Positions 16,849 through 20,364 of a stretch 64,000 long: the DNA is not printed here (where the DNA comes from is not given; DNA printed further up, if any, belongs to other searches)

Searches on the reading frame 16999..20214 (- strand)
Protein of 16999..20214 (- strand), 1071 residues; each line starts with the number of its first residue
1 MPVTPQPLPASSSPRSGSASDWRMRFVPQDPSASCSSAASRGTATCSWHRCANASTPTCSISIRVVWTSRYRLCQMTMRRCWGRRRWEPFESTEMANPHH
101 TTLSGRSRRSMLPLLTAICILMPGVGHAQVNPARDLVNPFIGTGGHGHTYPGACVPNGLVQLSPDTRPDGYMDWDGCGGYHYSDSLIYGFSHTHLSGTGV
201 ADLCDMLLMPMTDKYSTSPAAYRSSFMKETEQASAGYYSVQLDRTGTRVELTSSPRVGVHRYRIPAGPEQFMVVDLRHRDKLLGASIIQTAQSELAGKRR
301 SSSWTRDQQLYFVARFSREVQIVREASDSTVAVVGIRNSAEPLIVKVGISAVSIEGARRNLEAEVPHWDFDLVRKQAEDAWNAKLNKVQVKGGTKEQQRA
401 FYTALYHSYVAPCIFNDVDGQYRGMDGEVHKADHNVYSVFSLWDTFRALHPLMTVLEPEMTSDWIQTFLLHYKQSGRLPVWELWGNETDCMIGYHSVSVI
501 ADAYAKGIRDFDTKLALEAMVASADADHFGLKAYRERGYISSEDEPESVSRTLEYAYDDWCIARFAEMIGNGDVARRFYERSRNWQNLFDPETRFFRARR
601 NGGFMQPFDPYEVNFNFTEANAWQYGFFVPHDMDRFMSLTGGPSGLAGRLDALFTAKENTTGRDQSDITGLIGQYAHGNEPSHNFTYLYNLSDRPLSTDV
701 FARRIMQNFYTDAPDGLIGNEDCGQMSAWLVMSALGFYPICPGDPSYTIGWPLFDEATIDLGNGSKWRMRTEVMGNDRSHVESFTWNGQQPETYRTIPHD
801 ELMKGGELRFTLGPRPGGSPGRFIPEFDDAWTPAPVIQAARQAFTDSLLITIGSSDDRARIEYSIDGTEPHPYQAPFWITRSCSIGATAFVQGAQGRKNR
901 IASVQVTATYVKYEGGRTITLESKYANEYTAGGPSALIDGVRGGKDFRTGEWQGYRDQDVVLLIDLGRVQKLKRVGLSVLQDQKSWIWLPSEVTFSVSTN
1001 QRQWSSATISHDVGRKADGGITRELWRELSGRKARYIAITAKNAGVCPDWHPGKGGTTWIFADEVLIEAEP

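Call 11: search_protein_families(library=pfam, max_evalue=0.001, proteins=[window:16999-20214:-])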
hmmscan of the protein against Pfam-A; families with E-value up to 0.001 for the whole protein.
window:16999-20214:- (1071 aa): 3 families
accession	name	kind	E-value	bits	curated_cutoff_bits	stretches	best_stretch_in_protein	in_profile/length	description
PF07971.18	Glyco_hydro_92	-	9.7e-174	579.1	24.6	1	356-813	1-463/464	Glycosyl hydrolase family 92 catalytic domain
PF17678.7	Glyco_hydro_92N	-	8.9e-63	212.7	34.5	1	136-329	1-201/236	Glycosyl hydrolase family 92 N-terminal domain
PF13290.12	CHB_HEX_C_1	-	0.00013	22.2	22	1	846-893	8-59/67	Chitobiase/beta-hexosaminidase C-terminal domain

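Call 52: search_protein_families(library=ncbifam, max_evalue=0.01, proteins=[window:16999-20214:-])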
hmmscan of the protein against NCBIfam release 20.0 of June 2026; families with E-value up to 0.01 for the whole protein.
window:16999-20214:- (1071 aa): 2 families
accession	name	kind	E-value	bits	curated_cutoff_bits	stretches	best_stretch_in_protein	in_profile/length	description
TIGR01180.1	aman2_put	subfamily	4.3e-193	643.3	249.55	1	116-817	16-748/749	GH92 family glycosyl hydrolase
NF035929.1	lectin_1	subfamily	9.4e-115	384.8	800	2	326-815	239-732/886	lectin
